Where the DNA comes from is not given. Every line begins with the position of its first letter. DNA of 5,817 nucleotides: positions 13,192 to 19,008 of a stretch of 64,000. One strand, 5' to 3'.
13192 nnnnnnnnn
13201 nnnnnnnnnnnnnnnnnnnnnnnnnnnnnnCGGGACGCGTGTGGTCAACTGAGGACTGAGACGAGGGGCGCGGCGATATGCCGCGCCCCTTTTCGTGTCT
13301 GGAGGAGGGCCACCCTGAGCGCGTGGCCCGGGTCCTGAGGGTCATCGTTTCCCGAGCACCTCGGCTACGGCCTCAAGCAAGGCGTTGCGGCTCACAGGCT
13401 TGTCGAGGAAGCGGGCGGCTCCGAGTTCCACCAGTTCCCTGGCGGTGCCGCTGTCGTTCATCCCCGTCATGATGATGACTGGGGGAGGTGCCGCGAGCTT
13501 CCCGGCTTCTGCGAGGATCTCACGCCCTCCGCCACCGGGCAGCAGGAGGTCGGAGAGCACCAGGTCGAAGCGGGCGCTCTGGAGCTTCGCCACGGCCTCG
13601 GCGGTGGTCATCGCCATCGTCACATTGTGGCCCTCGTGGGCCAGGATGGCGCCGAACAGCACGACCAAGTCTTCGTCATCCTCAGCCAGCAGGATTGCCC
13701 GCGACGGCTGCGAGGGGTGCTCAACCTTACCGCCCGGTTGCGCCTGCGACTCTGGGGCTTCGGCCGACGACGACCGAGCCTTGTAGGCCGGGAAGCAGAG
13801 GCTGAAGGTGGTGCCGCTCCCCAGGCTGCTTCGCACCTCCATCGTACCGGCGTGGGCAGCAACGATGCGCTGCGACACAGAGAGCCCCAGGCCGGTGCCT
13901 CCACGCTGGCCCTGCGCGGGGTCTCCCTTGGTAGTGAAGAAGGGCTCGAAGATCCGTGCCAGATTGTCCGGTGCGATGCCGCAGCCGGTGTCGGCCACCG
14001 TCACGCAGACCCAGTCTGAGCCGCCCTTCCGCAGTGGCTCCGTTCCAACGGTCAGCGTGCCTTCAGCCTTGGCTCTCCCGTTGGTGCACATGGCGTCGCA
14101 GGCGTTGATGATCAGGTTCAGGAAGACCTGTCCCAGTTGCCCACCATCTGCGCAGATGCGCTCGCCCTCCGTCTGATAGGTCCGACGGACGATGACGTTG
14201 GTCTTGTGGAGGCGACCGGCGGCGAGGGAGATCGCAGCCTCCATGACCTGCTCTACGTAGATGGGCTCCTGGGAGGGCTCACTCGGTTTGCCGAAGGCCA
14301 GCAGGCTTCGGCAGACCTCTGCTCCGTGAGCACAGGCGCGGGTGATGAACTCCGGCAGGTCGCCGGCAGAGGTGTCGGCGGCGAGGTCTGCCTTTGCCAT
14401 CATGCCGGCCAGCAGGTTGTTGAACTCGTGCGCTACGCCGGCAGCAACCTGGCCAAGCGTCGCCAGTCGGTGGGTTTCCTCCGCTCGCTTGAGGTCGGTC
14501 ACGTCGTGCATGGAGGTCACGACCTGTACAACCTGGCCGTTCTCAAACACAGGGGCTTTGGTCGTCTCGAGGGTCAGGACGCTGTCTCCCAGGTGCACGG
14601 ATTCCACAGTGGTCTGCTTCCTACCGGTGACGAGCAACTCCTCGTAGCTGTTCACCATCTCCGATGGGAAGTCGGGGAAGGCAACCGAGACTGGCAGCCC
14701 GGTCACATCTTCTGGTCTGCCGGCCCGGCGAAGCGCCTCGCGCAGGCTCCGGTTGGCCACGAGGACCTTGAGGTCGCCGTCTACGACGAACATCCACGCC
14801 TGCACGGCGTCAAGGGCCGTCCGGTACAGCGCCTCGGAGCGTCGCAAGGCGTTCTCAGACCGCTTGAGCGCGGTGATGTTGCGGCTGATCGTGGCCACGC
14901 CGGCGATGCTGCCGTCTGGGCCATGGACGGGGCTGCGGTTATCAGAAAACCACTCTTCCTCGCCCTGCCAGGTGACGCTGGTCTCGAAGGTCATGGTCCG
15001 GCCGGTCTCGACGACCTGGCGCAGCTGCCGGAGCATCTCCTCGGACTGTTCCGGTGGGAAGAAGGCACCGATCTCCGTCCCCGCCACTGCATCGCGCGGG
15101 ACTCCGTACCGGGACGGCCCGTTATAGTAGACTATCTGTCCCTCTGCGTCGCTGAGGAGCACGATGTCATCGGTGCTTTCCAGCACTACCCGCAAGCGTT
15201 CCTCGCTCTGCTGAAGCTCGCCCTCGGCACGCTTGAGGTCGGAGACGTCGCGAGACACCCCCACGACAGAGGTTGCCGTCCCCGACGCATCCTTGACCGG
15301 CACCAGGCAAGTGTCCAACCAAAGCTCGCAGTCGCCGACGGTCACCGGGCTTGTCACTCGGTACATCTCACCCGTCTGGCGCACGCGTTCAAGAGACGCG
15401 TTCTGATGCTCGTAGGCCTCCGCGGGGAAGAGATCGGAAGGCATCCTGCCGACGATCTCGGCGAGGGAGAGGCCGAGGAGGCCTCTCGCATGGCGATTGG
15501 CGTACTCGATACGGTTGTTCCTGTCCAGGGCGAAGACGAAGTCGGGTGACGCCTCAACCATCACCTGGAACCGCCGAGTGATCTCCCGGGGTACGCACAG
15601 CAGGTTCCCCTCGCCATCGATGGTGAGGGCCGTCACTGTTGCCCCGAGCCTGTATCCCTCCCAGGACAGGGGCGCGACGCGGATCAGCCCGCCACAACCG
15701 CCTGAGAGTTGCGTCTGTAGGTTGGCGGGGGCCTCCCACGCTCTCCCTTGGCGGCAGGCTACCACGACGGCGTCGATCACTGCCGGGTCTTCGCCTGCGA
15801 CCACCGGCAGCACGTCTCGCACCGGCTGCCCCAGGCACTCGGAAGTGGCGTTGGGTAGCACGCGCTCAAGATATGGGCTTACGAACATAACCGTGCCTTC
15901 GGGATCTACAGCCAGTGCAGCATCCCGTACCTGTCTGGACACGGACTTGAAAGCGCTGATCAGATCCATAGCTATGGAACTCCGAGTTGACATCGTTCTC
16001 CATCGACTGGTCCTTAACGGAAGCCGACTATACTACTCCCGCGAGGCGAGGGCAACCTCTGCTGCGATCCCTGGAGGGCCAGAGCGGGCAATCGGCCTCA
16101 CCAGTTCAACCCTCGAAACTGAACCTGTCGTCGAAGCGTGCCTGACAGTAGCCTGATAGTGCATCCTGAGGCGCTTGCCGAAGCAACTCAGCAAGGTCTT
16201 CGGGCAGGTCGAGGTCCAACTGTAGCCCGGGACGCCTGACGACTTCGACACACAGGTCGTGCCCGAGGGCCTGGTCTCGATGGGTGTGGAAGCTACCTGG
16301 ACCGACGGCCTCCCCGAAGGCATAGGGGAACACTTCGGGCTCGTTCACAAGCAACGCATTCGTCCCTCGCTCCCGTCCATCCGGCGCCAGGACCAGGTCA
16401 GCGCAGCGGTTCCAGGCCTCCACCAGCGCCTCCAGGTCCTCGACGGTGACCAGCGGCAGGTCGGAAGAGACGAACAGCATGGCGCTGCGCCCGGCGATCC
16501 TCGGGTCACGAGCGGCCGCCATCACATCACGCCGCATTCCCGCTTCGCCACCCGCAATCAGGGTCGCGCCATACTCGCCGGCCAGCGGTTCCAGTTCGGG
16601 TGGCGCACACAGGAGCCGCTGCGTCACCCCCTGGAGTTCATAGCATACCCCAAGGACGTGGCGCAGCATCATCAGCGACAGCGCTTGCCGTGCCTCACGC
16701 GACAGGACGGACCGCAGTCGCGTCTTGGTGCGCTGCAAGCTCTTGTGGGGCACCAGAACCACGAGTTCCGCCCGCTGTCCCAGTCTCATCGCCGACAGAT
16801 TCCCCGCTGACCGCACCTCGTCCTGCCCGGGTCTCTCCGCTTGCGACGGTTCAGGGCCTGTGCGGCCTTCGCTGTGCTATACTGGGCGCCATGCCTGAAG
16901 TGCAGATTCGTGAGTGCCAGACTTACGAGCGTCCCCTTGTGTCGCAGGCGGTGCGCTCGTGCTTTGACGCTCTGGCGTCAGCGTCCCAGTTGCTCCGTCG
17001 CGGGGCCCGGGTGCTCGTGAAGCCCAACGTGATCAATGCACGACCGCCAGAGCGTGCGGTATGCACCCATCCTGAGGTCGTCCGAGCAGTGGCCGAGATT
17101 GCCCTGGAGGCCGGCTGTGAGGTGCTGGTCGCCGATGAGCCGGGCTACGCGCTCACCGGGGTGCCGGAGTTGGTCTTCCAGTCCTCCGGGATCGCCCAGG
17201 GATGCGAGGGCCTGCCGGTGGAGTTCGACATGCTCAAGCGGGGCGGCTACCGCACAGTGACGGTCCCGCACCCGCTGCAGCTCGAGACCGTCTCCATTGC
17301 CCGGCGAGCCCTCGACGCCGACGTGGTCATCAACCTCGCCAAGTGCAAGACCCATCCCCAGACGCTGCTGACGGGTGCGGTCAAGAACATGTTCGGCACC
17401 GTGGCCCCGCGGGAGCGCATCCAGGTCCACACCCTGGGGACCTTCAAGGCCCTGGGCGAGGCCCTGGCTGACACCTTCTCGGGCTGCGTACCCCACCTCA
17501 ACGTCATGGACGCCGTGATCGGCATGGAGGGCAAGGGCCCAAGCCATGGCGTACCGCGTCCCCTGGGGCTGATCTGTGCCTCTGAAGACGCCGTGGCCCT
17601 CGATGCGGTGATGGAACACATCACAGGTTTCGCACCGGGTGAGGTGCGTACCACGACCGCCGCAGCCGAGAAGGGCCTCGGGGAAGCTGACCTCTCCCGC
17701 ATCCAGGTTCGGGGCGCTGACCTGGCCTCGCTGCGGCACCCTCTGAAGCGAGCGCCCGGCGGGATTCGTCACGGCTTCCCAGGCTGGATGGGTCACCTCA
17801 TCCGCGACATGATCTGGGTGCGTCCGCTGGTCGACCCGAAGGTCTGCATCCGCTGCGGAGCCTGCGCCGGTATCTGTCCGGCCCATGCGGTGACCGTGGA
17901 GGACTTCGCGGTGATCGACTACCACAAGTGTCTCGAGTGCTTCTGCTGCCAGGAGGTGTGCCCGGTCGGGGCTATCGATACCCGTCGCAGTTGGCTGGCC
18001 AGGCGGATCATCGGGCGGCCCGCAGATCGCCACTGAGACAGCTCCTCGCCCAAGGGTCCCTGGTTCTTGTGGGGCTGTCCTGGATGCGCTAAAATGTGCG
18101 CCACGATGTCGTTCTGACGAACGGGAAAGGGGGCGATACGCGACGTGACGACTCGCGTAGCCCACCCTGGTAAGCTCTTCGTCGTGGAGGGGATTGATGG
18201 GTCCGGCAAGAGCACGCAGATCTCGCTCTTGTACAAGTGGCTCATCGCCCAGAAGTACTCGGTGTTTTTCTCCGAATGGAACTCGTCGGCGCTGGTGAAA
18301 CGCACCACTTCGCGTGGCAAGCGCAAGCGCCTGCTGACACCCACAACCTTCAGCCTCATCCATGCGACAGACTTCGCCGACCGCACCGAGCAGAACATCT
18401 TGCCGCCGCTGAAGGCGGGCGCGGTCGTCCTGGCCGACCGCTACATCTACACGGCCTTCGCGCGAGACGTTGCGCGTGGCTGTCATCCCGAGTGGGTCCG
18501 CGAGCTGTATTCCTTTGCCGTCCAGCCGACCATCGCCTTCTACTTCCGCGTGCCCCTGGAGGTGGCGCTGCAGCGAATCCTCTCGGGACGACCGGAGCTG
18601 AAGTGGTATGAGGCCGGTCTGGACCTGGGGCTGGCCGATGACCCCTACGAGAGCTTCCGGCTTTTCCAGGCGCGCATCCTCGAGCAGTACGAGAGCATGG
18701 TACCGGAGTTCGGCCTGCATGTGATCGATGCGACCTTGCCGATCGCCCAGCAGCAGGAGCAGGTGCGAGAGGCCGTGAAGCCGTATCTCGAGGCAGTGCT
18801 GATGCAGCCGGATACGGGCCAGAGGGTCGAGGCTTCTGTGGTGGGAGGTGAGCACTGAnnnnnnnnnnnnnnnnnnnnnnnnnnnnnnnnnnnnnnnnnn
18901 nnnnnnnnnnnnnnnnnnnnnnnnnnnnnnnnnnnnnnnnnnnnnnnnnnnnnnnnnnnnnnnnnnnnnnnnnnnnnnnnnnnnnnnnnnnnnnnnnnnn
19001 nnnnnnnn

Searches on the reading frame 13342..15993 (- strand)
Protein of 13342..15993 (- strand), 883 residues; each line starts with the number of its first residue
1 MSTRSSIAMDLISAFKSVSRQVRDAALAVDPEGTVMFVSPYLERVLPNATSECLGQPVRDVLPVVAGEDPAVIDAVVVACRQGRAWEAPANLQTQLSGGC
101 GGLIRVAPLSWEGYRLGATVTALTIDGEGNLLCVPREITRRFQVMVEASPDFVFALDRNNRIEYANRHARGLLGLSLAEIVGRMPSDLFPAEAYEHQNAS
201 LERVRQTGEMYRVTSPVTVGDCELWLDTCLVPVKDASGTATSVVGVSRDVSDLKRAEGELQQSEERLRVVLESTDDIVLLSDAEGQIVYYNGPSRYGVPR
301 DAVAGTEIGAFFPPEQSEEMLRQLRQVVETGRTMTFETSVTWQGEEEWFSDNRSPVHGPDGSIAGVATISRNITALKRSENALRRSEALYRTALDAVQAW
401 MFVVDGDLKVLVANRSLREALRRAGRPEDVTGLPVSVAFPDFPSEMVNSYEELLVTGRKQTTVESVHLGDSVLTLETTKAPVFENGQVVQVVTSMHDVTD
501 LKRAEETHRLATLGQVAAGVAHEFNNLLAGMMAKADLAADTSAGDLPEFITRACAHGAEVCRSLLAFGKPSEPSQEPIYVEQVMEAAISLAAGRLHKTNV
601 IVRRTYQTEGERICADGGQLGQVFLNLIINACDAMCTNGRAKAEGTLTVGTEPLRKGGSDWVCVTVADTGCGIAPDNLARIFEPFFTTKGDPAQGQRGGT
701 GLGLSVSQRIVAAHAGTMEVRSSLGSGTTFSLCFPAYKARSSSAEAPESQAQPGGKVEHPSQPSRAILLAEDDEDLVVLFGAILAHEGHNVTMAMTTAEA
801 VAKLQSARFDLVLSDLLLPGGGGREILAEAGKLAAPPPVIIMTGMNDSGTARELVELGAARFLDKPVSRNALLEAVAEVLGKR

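Call 7: search_protein_families(library=pfam, proteins=[window:13342-15993:-], max_evalue=0.001)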
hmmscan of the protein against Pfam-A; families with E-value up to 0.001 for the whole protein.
window:13342-15993:- (883 aa): 8 families
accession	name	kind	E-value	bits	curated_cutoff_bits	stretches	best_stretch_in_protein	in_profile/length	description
PF08448.16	PAS_4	-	7.2e-51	171.5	23.1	3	146-255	1-110/110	PAS fold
PF00989.32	PAS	-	6.5e-35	120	22.6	3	141-250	2-113/113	PAS fold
PF13426.13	PAS_9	-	6e-27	94.4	27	3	151-252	2-103/103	PAS domain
PF02518.31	HATPase_c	-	1.7e-25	90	26.4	1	616-736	2-109/111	Histidine kinase-, DNA gyrase B-, and HSP90-like ATPase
PF00072.30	Response_reg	-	1.1e-19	71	30.2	1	767-876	1-110/111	Response regulator receiver domain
PF13188.13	PAS_8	-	5.9e-16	58.2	21.8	1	140-192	1-50/65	PAS domain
PF13596.12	PAS_10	-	5.3e-09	37.1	22.1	1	270-374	4-106/106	PAS domain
PF08447.18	PAS_3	-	0.00029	21.5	25.6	0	164-246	3-88/89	PAS fold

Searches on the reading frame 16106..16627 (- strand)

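Call 98: search_protein_families(library=pfam, proteins=[window:16106-16627:-], max_evalue=0.001)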
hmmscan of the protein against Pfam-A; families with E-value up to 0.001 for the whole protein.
window:16106-16627:- (173 aa): 2 families
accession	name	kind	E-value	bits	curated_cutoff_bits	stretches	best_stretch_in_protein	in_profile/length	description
PF01983.22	CofC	-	1e-09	38.4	22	1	49-149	90-183/217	Guanylyl transferase CofC like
PF12804.13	NTP_transf_3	-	7.7e-05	23.4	27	1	8-92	47-131/160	MobA-like NTP transferase domain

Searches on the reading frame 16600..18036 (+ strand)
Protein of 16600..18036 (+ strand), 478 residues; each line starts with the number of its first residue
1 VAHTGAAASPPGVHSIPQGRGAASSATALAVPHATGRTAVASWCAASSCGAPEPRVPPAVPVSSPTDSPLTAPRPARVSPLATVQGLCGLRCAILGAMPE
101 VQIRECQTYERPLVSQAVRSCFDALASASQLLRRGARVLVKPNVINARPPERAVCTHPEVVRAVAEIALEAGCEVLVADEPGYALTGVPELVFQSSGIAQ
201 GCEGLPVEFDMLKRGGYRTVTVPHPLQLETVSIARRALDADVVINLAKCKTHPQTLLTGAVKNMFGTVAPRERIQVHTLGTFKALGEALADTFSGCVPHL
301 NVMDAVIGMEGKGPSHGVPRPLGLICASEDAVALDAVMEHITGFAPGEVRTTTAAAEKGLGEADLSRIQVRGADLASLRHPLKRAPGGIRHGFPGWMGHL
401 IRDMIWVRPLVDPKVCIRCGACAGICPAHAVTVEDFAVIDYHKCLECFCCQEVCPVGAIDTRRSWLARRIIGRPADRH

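Call 7: search_protein_families(library=pfam, proteins=[window:16600-18036:+], max_evalue=0.001)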
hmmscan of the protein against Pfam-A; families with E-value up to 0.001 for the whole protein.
window:16600-18036:+ (478 aa): 10 families
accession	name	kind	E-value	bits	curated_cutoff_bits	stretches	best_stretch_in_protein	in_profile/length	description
PF04015.17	DUF362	-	4.9e-56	190.4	24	1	138-338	1-198/200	Domain of unknown function (DUF362)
PF00037.32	Fer4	-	4.5e-07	29.9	21.1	1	410-431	2-23/24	4Fe-4S binding domain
PF12837.12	Fer4_6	-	6.5e-07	29.4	25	0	409-430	2-23/24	4Fe-4S binding domain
PF13237.11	Fer4_10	-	2.6e-06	27.7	25.5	1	410-455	3-53/53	4Fe-4S dicluster domain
PF12838.12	Fer4_7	-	5.6e-06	27.2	27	1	416-458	2-52/52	4Fe-4S dicluster domain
PF12797.12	Fer4_2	-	6.5e-06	26.2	24.5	1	408-428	2-22/22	4Fe-4S binding domain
PF13484.11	Fer4_16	-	2.3e-05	25.5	30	0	416-445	2-30/66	4Fe-4S double cluster binding domain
PF14697.11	Fer4_21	-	8.6e-05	23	35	1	411-459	3-57/59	4Fe-4S dicluster domain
PF13187.11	Fer4_9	-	0.00031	21.1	27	1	416-459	2-52/52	4Fe-4S dicluster domain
PF25160.1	LdpA_Fe-S-bd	-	0.00069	19.8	27.6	0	414-462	3-46/49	LdpA Fe-S cluster-binding domain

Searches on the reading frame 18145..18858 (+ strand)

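Call 98: search_protein_families(library=pfam, proteins=[window:18145-18858:+], max_evalue=0.001)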
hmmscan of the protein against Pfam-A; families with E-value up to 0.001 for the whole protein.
window:18145-18858:+ (237 aa): 1 family
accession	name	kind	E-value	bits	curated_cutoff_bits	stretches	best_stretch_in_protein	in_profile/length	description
PF02223.23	Thymidylate_kin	-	5.8e-20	72.2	27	1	14-205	1-183/185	Thymidylate kinase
